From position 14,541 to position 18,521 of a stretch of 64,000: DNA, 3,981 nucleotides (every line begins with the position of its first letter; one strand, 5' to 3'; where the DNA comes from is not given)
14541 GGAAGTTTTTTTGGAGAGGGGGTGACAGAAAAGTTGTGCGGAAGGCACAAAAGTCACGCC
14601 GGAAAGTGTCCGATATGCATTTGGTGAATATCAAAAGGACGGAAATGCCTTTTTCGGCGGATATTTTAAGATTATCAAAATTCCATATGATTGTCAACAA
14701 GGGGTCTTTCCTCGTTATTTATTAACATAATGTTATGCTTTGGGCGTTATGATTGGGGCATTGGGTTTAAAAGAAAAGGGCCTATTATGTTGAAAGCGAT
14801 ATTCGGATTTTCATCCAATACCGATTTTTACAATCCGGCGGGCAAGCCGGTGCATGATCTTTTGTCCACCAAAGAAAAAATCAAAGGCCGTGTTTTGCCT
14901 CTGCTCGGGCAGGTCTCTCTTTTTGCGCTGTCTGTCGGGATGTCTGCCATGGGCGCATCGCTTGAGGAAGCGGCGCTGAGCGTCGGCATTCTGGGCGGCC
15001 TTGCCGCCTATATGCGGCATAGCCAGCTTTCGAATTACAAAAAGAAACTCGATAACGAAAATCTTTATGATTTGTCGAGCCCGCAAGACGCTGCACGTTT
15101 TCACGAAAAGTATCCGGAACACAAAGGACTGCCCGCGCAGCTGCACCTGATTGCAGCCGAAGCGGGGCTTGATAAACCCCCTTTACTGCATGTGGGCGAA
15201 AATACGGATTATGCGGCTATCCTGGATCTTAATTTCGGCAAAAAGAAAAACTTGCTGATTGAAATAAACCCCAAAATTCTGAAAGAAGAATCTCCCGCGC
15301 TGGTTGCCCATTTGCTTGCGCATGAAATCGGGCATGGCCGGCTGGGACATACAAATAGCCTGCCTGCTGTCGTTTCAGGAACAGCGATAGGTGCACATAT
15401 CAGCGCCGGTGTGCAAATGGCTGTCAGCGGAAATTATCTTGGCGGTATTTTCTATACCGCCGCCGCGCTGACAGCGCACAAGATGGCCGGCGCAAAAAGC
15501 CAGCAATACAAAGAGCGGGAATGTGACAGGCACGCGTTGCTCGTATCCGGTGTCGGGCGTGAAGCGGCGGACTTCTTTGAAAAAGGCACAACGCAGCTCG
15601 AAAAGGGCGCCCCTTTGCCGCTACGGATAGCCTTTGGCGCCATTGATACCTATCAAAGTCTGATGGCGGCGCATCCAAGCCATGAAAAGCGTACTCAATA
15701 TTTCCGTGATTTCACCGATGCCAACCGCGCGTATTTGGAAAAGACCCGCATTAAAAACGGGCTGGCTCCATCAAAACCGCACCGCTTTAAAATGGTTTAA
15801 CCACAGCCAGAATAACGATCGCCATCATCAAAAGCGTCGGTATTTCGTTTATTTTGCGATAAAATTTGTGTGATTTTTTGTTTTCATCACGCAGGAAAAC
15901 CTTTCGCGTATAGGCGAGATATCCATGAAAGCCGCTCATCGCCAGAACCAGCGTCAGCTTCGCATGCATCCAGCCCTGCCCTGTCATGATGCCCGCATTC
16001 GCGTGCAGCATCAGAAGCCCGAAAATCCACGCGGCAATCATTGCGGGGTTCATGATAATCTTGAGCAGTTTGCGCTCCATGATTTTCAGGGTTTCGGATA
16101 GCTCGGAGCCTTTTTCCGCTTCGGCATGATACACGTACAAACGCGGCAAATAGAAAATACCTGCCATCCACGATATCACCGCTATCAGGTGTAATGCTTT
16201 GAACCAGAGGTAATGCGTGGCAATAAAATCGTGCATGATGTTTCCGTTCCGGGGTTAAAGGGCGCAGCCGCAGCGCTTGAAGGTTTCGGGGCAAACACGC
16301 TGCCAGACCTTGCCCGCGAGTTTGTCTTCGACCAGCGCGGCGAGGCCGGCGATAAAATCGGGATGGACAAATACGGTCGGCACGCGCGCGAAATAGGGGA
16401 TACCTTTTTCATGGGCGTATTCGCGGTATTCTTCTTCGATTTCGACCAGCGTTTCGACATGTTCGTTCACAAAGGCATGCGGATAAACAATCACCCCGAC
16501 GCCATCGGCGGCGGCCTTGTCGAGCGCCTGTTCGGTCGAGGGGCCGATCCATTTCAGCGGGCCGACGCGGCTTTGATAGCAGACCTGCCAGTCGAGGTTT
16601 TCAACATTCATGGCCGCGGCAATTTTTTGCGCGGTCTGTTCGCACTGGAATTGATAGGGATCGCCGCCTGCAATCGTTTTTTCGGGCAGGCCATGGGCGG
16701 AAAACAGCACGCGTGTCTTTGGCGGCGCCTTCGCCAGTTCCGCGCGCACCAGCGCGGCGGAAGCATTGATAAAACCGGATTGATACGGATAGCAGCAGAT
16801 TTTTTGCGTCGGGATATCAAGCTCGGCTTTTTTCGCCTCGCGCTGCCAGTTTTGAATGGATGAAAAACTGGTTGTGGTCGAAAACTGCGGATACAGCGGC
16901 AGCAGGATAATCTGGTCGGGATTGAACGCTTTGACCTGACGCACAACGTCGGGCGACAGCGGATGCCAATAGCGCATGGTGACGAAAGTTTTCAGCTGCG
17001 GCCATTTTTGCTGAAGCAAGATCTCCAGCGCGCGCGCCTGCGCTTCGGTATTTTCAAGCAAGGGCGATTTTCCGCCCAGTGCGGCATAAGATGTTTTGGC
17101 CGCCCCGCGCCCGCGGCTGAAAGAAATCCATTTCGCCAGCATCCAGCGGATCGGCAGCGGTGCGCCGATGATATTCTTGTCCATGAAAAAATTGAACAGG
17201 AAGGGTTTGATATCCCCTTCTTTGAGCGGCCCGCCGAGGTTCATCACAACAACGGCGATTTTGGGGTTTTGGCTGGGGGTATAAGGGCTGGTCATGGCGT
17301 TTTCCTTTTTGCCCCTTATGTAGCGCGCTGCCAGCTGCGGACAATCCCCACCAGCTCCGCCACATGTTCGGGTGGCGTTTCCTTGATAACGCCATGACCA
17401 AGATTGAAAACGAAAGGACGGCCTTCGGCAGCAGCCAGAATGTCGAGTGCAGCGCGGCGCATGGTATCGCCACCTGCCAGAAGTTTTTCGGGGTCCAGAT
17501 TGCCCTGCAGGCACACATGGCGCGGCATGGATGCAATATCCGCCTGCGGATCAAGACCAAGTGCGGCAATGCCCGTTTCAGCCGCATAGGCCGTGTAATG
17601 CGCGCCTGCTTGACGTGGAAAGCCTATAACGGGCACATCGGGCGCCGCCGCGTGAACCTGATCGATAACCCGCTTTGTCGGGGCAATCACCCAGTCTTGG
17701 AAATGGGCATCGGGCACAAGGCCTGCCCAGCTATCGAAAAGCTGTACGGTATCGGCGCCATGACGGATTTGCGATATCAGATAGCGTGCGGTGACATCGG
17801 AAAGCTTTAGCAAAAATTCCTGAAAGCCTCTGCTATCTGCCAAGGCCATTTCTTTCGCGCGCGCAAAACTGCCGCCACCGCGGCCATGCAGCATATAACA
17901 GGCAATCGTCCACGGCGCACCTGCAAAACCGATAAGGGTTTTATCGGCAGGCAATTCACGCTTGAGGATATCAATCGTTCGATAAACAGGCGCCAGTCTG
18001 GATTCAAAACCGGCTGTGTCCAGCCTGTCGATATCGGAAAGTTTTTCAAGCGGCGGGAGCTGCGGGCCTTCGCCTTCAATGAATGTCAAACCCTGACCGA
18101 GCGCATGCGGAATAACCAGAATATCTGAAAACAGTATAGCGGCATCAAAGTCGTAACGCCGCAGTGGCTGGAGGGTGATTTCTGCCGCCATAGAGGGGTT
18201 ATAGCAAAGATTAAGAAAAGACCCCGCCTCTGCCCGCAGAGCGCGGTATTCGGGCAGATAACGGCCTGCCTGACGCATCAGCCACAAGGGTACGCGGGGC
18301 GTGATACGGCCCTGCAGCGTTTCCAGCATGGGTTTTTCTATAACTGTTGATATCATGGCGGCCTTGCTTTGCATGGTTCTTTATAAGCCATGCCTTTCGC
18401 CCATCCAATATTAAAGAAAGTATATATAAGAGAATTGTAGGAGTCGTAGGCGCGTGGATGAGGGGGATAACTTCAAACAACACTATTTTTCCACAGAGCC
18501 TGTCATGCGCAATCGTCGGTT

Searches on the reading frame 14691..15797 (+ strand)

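Call 3: search_protein_families(library=pfam, proteins=[window:14691-15797:+], max_evalue=1)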
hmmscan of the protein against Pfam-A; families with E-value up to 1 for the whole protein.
window:14691-15797:+ (369 aa): 2 families
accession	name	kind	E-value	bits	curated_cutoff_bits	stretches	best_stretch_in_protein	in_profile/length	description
PF01435.24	Peptidase_M48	-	6.2e-07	29.9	20.3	1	181-337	39-181/186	Peptidase family M48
PF10263.15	SprT-like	-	0.12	12.6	25.6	1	184-215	40-71/108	SprT-like family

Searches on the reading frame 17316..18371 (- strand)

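Call 77: search_protein_families(library=pfam, proteins=[window:17316-18371:-], max_evalue=0.001)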
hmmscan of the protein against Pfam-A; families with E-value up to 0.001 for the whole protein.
window:17316-18371:- (351 aa): 1 family
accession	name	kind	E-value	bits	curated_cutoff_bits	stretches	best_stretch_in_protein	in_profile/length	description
PF01208.23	URO-D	-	3.5e-110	368.7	23.9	1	13-347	4-346/346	Uroporphyrinogen decarboxylase (URO-D)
